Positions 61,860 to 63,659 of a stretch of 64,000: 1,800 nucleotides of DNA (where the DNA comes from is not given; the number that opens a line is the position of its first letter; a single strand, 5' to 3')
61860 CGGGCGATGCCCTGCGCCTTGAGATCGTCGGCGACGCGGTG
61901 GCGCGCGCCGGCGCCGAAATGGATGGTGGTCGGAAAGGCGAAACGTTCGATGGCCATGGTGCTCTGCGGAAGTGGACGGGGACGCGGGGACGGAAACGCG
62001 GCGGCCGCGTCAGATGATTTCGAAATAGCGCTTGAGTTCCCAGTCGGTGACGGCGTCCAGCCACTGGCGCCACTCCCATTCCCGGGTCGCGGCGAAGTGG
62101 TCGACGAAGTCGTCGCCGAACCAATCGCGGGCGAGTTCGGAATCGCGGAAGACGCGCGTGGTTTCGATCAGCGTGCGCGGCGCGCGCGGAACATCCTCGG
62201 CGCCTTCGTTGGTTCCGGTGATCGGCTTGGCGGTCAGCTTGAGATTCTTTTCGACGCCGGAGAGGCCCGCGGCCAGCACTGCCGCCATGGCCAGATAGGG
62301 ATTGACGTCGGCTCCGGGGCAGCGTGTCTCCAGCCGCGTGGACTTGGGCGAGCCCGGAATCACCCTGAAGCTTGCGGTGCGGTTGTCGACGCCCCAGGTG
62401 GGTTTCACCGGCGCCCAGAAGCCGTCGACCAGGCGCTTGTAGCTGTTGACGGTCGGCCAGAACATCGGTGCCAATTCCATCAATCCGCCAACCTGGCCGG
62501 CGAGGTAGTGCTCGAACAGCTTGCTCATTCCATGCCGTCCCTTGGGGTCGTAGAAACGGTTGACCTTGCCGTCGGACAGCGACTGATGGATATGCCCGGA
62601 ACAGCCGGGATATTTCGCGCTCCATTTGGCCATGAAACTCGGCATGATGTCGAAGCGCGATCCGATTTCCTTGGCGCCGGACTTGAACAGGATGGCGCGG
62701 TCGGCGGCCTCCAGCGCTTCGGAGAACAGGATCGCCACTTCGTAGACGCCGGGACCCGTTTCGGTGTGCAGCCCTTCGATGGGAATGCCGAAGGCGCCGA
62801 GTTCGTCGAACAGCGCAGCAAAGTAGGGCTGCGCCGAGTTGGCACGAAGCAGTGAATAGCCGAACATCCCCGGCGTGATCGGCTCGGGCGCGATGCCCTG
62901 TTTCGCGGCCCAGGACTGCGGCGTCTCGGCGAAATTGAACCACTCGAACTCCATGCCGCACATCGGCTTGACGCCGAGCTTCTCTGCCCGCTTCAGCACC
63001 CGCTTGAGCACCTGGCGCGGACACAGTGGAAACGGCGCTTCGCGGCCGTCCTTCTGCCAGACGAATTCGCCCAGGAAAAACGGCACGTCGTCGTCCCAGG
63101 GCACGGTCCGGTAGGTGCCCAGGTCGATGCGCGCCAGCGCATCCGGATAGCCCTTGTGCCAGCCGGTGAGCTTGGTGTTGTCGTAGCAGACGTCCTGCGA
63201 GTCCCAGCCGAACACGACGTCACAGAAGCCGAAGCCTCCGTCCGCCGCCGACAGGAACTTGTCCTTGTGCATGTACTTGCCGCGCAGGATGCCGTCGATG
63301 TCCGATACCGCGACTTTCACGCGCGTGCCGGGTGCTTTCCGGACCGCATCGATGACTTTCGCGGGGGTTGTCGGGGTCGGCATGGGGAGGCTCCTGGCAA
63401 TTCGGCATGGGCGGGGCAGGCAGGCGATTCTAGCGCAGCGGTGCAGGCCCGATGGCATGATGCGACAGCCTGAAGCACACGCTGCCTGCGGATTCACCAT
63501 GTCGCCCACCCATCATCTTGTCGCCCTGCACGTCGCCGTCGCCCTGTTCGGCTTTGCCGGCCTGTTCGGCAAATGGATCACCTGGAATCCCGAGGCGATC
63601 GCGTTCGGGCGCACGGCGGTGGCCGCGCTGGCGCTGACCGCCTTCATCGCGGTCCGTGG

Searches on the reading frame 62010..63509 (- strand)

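Call 88: search_protein_families(library=ncbifam, proteins=[window:62010-63509:-], max_evalue=1e-10)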
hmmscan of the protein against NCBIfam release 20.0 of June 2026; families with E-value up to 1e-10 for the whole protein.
window:62010-63509:- (499 aa): 4 families
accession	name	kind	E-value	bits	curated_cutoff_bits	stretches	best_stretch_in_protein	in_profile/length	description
TIGR00653.1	GlnA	equivalog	5.4e-61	206.7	429.15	1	106-496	44-461/462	type I glutamate--ammonia ligase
TIGR03105.1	gln_synth_III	equivalog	2.8e-57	194.2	469.6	1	122-496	59-434/435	type III glutamate--ammonia ligase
NF045547.1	GGputSyn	equivalog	5.8e-49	167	650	1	52-491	5-438/438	gamma-glutamylputrescine synthetase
NF007006.0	PRK09469.1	equivalog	5.7e-27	94.4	845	1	224-479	187-450/469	glutamate--ammonia ligase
